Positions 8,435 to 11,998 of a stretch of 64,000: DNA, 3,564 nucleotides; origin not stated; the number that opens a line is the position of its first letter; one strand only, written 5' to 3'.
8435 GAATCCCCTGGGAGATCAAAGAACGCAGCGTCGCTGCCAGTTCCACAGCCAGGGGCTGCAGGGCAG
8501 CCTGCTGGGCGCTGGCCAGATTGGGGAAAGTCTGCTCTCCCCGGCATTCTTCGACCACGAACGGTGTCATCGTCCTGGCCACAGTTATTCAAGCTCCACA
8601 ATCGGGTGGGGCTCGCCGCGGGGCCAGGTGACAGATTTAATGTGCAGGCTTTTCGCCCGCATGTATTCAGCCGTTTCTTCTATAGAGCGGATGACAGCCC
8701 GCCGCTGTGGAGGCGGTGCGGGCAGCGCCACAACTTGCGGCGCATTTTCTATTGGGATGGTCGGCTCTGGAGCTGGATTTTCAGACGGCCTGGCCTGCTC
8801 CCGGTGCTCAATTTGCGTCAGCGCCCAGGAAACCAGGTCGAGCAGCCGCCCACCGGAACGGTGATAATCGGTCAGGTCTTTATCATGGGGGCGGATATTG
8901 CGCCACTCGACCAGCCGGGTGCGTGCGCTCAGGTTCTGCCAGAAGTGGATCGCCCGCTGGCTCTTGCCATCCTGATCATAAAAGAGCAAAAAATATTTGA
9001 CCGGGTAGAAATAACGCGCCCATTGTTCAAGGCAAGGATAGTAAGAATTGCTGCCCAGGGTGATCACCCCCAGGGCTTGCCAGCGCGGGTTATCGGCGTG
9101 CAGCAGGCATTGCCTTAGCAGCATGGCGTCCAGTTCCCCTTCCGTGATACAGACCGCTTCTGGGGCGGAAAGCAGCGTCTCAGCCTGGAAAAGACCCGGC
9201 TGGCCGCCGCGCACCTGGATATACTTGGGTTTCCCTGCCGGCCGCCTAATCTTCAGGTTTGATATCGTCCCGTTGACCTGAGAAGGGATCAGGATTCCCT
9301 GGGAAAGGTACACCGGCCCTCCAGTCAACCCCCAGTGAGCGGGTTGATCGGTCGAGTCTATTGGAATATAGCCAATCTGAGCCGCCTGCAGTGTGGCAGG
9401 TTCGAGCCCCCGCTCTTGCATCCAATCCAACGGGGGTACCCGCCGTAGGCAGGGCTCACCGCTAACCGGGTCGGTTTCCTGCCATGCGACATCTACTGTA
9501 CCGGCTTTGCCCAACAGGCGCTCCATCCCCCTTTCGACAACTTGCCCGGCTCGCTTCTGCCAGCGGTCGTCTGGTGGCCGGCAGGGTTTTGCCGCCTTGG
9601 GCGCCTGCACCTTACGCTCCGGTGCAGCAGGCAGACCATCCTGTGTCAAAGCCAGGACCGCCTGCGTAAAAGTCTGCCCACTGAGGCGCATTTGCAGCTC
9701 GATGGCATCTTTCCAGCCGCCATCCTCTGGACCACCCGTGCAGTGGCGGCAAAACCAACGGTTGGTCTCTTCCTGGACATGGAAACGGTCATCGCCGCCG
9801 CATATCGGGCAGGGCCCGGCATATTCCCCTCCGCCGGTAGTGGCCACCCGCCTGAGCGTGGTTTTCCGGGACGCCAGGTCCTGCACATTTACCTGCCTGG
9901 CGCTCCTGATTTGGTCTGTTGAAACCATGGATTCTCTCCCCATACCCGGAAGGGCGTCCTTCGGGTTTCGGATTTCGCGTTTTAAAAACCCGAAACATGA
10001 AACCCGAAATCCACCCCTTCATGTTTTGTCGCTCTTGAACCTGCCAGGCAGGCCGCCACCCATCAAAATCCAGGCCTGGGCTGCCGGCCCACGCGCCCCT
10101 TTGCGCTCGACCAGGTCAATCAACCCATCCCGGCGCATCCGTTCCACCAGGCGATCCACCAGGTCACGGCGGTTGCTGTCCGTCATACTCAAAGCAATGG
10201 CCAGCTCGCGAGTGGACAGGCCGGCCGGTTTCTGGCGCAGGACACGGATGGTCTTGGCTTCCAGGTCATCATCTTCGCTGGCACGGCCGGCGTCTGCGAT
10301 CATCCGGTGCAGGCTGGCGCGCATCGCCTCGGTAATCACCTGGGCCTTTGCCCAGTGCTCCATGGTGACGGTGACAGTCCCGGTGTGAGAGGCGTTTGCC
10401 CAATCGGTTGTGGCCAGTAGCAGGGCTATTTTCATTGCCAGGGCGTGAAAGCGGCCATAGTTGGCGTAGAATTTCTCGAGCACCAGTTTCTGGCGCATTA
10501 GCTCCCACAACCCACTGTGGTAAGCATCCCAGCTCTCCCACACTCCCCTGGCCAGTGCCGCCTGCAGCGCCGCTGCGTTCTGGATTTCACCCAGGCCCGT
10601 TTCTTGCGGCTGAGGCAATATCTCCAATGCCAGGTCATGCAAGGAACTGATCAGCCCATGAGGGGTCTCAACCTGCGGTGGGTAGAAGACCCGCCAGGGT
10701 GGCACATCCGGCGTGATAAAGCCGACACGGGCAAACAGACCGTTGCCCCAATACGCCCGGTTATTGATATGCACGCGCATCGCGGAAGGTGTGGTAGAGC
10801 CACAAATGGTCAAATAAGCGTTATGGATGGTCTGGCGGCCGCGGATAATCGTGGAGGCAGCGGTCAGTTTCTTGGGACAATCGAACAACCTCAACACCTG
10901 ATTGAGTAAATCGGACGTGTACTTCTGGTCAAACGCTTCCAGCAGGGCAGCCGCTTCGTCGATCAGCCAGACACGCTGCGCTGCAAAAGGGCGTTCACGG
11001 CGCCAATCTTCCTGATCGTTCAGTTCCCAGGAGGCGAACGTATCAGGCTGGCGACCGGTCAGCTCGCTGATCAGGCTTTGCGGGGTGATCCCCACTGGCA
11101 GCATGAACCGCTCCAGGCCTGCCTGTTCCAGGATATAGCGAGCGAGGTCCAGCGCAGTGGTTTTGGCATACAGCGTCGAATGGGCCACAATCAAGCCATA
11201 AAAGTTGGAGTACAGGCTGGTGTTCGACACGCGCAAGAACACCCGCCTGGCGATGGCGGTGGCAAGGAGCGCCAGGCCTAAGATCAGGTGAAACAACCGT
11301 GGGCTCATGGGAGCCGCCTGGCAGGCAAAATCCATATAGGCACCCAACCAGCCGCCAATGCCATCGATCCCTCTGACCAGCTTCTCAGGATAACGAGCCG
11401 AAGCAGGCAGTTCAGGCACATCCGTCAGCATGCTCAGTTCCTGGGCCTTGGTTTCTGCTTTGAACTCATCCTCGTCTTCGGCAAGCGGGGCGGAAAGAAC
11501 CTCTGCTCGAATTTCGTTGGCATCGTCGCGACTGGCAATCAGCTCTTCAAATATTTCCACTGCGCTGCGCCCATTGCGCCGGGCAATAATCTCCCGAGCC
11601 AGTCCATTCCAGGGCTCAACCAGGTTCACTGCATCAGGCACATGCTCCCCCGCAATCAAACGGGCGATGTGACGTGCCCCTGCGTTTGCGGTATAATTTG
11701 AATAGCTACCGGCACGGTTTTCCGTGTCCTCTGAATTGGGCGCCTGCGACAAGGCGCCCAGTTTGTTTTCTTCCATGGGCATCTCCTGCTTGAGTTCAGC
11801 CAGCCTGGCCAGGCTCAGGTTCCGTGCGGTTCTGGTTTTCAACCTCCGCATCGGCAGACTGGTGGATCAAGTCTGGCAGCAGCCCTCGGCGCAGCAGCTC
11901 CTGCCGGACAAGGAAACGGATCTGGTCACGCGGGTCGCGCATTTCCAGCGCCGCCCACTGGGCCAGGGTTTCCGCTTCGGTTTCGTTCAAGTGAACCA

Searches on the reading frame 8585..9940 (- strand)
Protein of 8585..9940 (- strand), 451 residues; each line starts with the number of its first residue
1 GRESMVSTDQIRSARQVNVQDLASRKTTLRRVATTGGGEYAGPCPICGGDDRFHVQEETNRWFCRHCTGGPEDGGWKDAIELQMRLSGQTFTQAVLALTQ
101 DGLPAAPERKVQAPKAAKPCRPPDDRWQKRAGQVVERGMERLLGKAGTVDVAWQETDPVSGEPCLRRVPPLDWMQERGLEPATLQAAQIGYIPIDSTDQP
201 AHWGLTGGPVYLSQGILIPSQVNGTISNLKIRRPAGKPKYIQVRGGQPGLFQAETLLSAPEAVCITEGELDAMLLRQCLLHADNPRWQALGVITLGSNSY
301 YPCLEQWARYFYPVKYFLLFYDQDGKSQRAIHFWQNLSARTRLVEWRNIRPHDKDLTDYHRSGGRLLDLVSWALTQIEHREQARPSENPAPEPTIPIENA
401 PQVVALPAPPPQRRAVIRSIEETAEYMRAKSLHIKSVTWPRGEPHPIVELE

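Call 89: search_protein_families(library=pfam, proteins=[window:8585-9940:-], max_evalue=0.001)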
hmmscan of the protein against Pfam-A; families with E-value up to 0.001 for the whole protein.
window:8585-9940:- (451 aa): 1 family
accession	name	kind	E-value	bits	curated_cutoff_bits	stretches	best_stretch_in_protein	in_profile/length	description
PF08273.17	Zn_Ribbon_Prim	-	3.9e-08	33.9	23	1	39-74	1-36/37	Zinc-binding domain of primase-helicase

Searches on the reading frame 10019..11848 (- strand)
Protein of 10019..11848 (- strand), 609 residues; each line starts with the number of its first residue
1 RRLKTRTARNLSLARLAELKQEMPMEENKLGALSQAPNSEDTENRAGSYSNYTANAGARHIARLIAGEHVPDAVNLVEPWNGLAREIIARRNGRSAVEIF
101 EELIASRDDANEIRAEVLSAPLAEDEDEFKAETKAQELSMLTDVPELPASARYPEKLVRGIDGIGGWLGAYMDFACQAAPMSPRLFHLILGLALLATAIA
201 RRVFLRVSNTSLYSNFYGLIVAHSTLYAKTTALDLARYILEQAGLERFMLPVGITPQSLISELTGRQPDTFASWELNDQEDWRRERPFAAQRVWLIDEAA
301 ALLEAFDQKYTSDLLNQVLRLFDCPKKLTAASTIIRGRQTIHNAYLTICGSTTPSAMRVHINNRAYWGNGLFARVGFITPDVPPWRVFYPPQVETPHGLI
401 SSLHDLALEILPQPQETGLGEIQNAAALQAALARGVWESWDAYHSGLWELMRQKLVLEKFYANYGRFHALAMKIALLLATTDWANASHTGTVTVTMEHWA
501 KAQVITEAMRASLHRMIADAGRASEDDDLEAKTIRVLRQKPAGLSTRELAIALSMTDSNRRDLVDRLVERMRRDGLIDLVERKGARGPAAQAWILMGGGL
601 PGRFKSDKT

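Call 89: search_protein_families(library=pfam, proteins=[window:10019-11848:-], max_evalue=0.001)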
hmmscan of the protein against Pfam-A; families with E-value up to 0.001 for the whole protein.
window:10019-11848:- (609 aa): 1 family
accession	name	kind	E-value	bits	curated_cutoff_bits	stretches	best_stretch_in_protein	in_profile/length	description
PF13148.11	DUF3987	-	9.5e-15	55.1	27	1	297-512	151-357/364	Protein of unknown function (DUF3987)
